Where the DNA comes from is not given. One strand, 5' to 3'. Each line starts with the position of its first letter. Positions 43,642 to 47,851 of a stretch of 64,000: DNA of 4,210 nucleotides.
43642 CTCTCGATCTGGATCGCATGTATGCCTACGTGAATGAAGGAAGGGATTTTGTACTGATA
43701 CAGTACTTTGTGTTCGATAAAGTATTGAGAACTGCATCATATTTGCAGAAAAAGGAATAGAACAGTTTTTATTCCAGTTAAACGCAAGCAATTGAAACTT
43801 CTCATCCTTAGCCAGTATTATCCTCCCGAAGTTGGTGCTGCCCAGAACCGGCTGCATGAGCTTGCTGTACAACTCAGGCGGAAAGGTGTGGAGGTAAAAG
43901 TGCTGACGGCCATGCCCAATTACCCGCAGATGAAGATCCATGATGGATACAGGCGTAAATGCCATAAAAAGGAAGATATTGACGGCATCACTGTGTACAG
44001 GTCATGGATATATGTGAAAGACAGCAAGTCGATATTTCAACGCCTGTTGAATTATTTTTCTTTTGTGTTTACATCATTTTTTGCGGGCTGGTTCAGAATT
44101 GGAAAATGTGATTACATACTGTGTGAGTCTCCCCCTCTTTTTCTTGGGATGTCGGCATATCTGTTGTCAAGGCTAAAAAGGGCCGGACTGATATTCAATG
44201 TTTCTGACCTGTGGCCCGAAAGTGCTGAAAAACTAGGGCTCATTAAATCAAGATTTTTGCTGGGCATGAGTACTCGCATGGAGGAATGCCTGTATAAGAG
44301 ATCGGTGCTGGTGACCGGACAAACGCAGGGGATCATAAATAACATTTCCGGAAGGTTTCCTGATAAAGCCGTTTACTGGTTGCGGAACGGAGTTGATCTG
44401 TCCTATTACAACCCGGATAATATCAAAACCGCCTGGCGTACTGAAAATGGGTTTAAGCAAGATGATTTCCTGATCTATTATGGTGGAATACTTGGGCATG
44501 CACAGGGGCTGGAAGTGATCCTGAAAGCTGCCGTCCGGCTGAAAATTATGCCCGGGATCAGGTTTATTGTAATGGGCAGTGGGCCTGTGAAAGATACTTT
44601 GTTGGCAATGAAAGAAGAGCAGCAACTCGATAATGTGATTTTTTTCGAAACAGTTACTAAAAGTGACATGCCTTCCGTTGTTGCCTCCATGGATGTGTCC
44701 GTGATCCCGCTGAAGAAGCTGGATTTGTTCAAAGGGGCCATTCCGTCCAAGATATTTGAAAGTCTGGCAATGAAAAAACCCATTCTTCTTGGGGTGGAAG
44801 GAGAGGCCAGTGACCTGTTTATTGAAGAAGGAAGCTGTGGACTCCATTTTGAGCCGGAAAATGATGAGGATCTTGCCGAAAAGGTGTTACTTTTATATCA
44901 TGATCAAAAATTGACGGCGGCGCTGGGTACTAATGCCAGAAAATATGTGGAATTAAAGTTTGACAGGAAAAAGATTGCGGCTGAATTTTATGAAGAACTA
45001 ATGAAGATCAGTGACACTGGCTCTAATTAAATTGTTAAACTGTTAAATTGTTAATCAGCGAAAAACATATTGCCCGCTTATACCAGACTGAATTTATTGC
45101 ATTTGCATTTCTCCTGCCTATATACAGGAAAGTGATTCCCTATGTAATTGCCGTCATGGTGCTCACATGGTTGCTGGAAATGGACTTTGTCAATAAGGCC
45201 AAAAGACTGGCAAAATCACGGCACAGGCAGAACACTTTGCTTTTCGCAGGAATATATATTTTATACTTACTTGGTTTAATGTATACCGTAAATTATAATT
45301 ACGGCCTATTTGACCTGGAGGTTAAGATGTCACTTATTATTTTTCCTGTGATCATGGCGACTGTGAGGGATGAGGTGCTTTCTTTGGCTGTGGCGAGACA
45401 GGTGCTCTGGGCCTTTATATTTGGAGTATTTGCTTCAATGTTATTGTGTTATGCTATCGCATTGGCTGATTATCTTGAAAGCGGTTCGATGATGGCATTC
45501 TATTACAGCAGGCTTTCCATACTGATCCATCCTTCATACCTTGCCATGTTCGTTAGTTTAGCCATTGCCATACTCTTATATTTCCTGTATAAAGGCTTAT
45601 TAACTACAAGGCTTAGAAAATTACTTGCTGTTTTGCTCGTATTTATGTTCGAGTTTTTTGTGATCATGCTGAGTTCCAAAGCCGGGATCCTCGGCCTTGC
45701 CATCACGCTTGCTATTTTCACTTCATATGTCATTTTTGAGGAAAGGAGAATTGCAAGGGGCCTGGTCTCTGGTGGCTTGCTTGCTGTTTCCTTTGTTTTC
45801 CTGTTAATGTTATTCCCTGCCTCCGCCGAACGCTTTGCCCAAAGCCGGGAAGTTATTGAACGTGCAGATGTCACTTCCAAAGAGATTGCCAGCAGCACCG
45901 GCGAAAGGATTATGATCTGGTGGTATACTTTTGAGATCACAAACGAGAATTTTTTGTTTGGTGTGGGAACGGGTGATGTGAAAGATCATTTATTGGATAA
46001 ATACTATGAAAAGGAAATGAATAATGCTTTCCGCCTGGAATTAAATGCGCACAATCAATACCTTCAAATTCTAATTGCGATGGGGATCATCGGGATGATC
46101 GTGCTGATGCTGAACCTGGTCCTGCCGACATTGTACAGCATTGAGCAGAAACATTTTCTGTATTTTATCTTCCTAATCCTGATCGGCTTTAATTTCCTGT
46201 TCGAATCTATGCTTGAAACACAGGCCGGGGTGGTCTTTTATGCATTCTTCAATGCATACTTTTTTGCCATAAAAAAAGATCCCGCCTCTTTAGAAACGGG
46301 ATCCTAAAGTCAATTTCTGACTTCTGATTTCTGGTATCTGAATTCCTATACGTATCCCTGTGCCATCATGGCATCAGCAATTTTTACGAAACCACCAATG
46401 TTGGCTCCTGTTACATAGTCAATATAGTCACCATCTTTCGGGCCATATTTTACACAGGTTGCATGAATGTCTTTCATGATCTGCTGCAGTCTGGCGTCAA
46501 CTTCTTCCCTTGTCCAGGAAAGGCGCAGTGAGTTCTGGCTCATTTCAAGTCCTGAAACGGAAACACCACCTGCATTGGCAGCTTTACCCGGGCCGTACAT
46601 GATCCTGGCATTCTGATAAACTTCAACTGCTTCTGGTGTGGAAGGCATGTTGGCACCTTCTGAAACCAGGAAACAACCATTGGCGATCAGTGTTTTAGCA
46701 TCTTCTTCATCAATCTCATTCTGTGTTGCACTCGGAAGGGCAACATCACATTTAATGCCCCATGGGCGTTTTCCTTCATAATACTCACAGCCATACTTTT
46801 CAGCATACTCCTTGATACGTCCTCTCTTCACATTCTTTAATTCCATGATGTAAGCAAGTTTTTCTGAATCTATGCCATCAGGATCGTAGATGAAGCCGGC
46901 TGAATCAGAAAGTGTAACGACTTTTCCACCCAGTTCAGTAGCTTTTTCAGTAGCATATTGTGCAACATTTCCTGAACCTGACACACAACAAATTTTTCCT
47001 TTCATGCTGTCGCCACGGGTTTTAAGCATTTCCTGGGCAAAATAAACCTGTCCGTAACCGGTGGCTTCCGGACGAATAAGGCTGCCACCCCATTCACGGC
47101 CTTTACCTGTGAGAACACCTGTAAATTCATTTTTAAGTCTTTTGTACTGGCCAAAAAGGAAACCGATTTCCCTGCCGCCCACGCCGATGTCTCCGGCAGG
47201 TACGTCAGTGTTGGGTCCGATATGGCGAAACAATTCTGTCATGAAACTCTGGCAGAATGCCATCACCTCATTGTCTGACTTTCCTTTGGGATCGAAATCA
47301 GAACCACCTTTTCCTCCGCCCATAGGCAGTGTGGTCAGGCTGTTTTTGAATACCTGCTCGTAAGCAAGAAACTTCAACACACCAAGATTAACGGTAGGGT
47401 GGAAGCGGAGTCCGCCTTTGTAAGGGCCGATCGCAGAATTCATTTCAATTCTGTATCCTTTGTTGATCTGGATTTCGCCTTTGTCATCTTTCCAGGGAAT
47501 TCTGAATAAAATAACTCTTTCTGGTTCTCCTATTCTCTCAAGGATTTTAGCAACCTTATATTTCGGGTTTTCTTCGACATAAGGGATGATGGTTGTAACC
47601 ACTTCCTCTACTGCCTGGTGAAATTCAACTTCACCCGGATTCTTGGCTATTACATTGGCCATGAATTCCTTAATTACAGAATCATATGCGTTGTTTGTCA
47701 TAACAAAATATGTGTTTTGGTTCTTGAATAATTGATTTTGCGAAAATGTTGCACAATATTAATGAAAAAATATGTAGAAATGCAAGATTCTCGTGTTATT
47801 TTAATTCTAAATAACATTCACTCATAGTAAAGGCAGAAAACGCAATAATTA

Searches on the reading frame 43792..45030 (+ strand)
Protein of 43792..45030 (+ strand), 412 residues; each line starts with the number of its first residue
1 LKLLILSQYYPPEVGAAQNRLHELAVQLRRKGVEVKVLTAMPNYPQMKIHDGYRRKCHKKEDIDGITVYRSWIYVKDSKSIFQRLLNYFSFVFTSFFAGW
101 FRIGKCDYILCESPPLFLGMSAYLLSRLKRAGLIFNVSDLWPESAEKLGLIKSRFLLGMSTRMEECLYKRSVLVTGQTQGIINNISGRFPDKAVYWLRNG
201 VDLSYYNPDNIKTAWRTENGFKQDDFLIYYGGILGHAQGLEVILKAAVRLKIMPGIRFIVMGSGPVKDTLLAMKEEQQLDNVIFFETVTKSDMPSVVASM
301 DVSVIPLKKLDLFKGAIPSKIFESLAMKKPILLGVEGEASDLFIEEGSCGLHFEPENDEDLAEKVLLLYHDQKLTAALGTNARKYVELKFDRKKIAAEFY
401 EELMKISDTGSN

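Call 87: search_protein_families(library=pfam, proteins=[window:43792-45030:+], max_evalue=0.00001)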
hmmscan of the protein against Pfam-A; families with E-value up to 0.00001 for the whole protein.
window:43792-45030:+ (412 aa): 3 families
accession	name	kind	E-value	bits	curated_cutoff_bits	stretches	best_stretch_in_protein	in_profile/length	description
PF00534.26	Glycos_transf_1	-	3.6e-23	82.4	26.4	1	213-384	3-171/172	Glycosyl transferases group 1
PF13692.12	Glyco_trans_1_4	-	1.2e-15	58.4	27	1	227-371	4-142/142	Glycosyl transferases group 1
PF13579.12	Glyco_trans_4_4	-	8.2e-09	36.4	29.7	1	15-181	1-138/158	Glycosyl transferase 4-like domain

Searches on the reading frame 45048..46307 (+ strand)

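Call 45: search_protein_families(library=pfam, proteins=[window:45048-46307:+], max_evalue=0.001)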
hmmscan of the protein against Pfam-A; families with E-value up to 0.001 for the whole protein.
window:45048-46307:+ (419 aa): 1 family
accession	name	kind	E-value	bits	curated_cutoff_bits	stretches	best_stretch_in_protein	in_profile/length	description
PF04932.20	Wzy_C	-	9.3e-19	68.1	31.7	1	196-353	2-148/149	O-Antigen ligase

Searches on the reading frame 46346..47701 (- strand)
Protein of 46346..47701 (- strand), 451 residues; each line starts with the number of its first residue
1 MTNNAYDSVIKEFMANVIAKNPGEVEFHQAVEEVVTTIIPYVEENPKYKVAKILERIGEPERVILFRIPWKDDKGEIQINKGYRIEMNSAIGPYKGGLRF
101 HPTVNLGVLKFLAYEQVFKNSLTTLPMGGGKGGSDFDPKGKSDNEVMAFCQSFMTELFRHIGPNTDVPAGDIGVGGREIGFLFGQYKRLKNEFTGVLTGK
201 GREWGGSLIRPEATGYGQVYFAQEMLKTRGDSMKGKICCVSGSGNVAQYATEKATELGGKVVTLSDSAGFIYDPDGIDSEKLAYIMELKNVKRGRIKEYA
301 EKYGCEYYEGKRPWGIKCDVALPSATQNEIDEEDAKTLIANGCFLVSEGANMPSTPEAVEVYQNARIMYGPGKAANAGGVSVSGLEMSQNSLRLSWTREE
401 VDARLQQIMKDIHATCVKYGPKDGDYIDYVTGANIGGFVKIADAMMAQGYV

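Call 45: search_protein_families(library=pfam, proteins=[window:46346-47701:-], max_evalue=0.001)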
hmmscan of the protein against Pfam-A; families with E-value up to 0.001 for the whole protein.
window:46346-47701:- (451 aa): 2 families
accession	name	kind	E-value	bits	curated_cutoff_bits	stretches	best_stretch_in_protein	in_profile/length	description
PF00208.27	ELFV_dehydrog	-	1.2e-92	310.4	23.4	1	205-449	1-241/241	Glutamate/Leucine/Phenylalanine/Valine dehydrogenase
PF02812.23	ELFV_dehydrog_N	-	6.1e-51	171.9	25.3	1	60-187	1-128/129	Glu/Leu/Phe/Val dehydrogenase, dimerisation domain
